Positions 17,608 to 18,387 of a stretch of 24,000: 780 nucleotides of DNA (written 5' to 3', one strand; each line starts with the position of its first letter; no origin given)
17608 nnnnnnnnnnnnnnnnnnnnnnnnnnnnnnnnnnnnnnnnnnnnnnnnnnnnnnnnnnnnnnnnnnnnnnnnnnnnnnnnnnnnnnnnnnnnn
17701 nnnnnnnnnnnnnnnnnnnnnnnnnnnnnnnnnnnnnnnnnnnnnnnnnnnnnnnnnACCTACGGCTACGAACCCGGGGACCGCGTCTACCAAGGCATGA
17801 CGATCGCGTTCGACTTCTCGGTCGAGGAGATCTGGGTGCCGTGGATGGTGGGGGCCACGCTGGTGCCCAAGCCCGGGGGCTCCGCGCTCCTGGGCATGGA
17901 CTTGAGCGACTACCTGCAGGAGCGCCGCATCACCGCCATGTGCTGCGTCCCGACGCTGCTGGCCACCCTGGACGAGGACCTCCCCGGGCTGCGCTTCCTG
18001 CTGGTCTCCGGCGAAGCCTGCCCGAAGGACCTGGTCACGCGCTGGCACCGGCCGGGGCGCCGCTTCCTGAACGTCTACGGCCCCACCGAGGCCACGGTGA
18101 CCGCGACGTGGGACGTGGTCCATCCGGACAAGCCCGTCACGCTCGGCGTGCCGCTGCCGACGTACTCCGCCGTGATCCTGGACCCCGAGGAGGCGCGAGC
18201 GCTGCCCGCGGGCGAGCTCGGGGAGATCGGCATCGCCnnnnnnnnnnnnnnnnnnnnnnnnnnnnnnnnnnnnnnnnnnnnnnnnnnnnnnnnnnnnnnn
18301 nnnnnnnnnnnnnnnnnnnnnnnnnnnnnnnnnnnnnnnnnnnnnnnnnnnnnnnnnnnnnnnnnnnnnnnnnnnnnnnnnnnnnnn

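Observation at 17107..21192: Synthetase lacks canonical C and TE domains and carries three TM-flanked hexapeptide-repeat domains; hand-read specificity code has an acidic residue at position 239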

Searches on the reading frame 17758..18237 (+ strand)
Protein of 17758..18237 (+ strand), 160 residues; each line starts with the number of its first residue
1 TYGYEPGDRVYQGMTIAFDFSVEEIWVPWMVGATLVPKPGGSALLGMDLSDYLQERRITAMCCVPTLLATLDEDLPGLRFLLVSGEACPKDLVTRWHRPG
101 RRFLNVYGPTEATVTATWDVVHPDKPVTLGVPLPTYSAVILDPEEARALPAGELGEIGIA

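Call 73: search_solved_structures(query=window:17758-18237:+, max_evalue=1e-10, show_alignments=4)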
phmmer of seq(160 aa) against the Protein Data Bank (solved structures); distinct sequences matched with E-value up to 1e-10: 25.
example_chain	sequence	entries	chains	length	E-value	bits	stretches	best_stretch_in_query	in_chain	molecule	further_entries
8g97_A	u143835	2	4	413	9.7e-38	132.8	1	3-158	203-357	Dimodular nonribosomal peptide synthase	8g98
8g95_A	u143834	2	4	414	9.8e-38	132.8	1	3-158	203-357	Dimodular nonribosomal peptide synthase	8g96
7wew_A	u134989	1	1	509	2.2e-32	115.3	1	5-158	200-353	Epsilon-poly-L-lysine synthase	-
7xbs_A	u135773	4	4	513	6e-18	68.3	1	4-160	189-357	CmnG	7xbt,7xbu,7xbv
6mfy_A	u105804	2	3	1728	2.6e-17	66.3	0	15-159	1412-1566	Linear gramicidin synthase subunit A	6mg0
6mfz_A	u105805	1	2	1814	2.9e-17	66.1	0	15-159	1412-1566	Linear gramicidin synthase subunit A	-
9be3_A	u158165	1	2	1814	2.9e-17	66.1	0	15-159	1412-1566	Linear gramicidin synthase subunit A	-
9be4_A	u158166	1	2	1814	2.9e-17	66.1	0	15-159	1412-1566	Linear gramicidin synthase subunit A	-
9meh_A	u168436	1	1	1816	2.9e-17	66.1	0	15-159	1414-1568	Linear gramicidin synthase subunit A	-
5u89_A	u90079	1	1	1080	7.6e-17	64.8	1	6-160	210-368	Amino acid adenylation domain protein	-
6ea3_B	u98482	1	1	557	6.2e-16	61.8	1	1-157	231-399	adenylation domain of Fuscachelin synthetase component H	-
8gjp_A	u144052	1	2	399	2.3e-15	59.9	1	3-157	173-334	Non-ribosomal peptide synthetase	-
8gic_A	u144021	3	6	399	3.2e-15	59.5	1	3-157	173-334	Non-ribosomal peptide synthetase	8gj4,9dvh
8gkm_A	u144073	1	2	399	5.4e-15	58.7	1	3-157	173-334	Non-ribosomal peptide synthetase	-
5n81_A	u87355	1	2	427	2.3e-13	53.4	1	2-159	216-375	Tyrocidine synthase 1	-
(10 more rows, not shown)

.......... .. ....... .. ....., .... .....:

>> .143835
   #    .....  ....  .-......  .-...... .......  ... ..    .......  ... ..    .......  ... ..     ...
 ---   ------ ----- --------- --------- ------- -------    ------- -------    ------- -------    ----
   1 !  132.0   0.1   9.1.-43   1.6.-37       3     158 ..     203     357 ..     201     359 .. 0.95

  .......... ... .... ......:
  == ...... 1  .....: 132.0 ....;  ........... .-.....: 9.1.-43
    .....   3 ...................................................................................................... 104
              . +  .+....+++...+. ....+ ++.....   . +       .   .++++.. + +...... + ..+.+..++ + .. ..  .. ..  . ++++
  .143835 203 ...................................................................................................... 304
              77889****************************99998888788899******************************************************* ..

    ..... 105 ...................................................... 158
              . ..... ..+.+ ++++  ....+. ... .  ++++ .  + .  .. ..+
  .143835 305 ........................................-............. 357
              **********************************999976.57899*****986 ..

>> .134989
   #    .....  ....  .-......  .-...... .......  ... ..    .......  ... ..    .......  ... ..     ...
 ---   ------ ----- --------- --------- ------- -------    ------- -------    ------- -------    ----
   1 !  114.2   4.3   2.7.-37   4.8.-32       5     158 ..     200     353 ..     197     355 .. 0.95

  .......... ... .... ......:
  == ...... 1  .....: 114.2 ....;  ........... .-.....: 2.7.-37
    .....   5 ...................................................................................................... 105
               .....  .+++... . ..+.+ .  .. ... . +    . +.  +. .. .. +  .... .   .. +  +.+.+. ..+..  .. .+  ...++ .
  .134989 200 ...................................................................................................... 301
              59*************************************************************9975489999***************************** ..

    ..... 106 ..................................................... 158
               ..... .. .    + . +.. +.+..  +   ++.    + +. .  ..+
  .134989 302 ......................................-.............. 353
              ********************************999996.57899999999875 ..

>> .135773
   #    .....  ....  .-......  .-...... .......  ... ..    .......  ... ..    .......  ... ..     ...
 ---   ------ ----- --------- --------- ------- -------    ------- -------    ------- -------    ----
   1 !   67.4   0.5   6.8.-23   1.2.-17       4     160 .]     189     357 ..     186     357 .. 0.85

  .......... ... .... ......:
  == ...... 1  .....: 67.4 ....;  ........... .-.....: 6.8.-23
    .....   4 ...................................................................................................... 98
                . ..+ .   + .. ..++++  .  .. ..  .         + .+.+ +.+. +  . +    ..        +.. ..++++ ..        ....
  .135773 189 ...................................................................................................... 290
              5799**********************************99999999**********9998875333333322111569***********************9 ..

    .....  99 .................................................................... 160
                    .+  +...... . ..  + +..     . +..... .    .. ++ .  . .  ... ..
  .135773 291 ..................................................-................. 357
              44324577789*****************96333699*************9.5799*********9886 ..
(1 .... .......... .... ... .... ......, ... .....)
